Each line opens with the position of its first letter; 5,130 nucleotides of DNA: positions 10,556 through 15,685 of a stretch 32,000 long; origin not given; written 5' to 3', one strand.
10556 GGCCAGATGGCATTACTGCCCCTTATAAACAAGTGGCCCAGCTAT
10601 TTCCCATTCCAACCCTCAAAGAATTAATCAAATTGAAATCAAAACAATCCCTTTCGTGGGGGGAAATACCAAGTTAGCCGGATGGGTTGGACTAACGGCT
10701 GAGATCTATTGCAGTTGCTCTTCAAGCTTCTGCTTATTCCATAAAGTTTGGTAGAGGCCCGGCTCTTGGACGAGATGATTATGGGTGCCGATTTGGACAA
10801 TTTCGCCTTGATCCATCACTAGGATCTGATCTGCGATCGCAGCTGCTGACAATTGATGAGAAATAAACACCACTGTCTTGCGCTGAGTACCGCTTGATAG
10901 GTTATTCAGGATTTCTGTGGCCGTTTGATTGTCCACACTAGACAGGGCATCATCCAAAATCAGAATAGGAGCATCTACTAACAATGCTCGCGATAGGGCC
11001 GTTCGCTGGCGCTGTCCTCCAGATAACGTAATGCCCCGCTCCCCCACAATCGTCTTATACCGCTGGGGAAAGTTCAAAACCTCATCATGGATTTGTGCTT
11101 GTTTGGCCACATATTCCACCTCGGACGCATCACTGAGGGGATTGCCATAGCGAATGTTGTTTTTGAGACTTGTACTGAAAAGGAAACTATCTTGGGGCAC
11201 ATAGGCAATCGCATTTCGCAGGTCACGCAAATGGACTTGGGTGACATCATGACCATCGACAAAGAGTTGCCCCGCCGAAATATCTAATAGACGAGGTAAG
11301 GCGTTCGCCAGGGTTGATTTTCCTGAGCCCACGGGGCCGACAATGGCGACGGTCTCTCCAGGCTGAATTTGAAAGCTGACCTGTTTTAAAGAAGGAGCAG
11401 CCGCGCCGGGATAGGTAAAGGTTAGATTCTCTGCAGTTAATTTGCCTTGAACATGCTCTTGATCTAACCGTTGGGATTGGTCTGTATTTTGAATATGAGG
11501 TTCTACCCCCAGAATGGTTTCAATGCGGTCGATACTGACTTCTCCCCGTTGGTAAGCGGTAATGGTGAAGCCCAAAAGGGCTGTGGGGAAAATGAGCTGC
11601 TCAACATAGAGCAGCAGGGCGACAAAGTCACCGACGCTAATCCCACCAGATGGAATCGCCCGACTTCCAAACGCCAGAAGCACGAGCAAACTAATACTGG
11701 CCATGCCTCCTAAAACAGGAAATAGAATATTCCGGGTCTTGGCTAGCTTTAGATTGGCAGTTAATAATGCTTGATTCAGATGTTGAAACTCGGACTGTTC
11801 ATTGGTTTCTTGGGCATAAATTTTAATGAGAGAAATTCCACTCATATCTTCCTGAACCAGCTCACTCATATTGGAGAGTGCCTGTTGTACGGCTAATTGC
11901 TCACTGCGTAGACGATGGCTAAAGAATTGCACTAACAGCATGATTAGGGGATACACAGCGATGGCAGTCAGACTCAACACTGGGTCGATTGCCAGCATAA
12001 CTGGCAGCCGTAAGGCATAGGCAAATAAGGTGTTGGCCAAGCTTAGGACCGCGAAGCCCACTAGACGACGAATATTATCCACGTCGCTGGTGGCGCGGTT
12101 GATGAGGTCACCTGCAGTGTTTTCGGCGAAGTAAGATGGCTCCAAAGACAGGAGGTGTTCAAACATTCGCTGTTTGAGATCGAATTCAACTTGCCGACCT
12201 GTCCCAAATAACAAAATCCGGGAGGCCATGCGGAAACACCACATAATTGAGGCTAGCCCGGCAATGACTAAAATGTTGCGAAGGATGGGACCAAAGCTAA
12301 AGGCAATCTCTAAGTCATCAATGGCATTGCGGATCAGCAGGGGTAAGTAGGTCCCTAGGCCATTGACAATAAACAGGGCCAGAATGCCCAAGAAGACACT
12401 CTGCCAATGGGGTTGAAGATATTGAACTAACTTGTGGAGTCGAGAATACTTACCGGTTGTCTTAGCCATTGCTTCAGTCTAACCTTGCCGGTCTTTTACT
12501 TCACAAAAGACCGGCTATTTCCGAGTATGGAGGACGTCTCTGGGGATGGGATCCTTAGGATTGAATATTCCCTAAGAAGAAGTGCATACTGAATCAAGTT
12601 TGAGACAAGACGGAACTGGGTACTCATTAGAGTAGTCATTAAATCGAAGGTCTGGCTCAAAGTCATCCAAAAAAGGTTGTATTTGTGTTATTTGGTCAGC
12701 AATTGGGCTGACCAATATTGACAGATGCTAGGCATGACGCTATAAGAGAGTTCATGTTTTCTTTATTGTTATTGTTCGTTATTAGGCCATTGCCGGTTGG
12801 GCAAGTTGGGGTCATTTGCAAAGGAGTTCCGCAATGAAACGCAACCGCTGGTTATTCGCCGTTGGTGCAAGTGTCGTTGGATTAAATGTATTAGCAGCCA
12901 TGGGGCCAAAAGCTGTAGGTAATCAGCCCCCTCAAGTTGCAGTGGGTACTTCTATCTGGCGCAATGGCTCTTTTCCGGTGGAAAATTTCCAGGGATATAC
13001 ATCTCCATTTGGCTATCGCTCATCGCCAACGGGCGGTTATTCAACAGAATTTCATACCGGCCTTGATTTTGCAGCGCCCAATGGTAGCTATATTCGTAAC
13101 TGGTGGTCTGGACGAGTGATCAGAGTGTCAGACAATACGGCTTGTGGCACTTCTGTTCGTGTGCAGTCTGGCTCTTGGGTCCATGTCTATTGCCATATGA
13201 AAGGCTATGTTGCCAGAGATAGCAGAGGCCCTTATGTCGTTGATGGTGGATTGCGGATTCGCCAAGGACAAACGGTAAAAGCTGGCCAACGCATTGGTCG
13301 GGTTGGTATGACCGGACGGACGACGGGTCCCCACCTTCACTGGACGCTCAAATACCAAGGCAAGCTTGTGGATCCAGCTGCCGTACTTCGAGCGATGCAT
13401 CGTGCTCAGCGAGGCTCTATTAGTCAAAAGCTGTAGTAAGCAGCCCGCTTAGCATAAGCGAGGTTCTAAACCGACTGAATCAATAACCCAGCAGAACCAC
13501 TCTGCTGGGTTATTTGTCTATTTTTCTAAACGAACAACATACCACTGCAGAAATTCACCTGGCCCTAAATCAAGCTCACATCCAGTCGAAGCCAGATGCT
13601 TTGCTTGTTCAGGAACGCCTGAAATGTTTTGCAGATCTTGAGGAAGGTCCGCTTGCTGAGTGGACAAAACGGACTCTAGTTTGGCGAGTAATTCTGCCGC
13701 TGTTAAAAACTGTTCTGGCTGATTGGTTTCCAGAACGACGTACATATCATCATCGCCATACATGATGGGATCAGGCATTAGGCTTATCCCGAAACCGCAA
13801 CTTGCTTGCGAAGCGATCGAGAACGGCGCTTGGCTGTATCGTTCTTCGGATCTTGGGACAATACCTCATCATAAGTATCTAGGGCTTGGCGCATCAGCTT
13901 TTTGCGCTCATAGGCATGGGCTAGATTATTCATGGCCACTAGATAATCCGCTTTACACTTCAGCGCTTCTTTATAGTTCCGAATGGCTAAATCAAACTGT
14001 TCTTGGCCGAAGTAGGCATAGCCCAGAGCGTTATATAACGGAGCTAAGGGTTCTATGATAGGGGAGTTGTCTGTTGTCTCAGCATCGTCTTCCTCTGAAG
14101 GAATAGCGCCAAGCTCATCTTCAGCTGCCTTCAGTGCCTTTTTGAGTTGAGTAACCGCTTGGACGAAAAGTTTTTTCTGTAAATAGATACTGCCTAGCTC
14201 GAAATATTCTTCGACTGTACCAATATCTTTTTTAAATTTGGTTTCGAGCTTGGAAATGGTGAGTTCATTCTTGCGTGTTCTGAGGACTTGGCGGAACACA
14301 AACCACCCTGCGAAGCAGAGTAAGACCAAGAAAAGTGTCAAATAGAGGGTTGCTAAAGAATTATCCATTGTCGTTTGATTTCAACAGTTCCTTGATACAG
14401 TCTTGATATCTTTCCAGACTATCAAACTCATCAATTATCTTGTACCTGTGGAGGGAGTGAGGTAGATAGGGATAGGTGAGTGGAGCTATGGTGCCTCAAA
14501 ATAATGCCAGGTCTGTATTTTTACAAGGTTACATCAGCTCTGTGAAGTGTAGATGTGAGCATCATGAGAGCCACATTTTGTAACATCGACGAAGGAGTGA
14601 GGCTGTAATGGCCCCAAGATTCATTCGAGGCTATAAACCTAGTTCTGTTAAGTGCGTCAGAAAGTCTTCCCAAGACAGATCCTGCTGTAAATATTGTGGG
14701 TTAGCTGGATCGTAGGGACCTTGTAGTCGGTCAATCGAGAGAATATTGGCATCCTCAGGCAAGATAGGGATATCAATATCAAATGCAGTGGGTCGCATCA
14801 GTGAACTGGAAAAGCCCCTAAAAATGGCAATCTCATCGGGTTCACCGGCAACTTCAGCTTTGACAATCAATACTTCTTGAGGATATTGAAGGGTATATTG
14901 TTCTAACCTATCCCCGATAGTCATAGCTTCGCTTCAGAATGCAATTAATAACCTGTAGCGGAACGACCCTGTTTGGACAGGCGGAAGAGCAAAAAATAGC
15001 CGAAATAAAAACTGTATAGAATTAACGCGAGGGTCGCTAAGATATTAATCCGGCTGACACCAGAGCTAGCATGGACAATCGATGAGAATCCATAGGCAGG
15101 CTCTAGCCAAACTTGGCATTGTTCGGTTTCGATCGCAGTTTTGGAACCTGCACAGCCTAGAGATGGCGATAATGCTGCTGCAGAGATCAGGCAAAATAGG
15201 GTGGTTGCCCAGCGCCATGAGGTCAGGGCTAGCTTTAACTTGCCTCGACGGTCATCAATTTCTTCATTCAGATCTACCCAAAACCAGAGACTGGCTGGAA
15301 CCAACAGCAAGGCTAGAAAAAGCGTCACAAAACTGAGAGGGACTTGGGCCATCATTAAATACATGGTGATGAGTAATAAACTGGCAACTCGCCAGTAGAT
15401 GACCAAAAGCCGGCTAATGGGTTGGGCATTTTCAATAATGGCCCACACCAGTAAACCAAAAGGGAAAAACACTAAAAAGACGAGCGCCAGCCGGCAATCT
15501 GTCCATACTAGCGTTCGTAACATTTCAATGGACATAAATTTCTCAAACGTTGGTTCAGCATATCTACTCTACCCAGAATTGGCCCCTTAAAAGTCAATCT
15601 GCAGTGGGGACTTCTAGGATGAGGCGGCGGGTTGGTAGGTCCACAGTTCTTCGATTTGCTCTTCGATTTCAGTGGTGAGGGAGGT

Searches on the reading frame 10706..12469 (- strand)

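Call 18: search_protein_families(library=pfam, proteins=[window:10706-12469:-], max_evalue=0.01)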
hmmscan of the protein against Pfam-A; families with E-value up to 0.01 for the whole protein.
window:10706-12469:- (587 aa): 10 families
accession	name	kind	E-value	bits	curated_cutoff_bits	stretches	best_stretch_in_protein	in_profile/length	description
PF00664.28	ABC_membrane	-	2.4e-45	155.8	28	1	25-295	1-273/274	ABC transporter transmembrane region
PF00005.33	ABC_tran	-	3.9e-31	108.9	25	1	361-509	1-136/137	ABC transporter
PF02463.25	SMC_N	-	9.7e-07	28.9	40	1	362-552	16-211/220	RecF/RecN/SMC N terminal domain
PF13555.12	AAA_29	-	0.00022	21.4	27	1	364-395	15-46/61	P-loop containing region of AAA domain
PF13191.12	AAA_16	-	0.00024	22.1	32.6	1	372-535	25-166/167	AAA ATPase domain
PF13401.12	AAA_22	-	0.00031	21.5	27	1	374-422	8-55/130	AAA domain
PF13304.12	AAA_21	-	0.0016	19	27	1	375-452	3-83/304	AAA domain, putative AbiEii toxin, Type IV TA system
PF13476.12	AAA_23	-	0.0049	18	27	0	372-391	20-39/201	AAA domain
PF13238.12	AAA_18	-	0.0056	17.6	29.4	0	374-405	1-34/128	AAA domain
PF03193.22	RsgA_GTPase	-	0.0094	16.2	30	0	358-396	94-131/174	RsgA GTPase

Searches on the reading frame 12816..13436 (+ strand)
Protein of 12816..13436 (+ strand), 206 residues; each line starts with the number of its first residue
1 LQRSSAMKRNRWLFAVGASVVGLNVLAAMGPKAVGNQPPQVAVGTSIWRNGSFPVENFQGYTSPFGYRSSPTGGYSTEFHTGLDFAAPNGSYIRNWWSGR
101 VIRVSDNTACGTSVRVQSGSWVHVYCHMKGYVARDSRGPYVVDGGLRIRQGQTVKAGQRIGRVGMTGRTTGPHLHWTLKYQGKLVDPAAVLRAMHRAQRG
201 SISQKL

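Call 18: search_protein_families(library=pfam, proteins=[window:12816-13436:+], max_evalue=0.01)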
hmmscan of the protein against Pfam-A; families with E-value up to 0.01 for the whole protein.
window:12816-13436:+ (206 aa): 1 family
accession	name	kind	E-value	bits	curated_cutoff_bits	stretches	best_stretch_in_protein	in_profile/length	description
PF01551.29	Peptidase_M23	-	3.7e-22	78.8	28.7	1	79-187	2-96/96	Peptidase family M23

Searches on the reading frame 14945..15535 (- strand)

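Call 16: search_protein_families(library=ncbifam, proteins=[window:14945-15535:-], max_evalue=0.001)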
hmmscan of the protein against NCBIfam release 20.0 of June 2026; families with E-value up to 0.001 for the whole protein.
window:14945-15535:- (196 aa): 0 families

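Call 18: search_protein_families(library=pfam, proteins=[window:14945-15535:-], max_evalue=0.01)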
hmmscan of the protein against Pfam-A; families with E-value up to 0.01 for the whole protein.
window:14945-15535:- (196 aa): 1 family
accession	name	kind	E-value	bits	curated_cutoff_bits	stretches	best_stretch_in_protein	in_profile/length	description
PF11375.13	DUF3177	-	1.1e-74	250.9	25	1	7-194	1-189/189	Protein of unknown function (DUF3177)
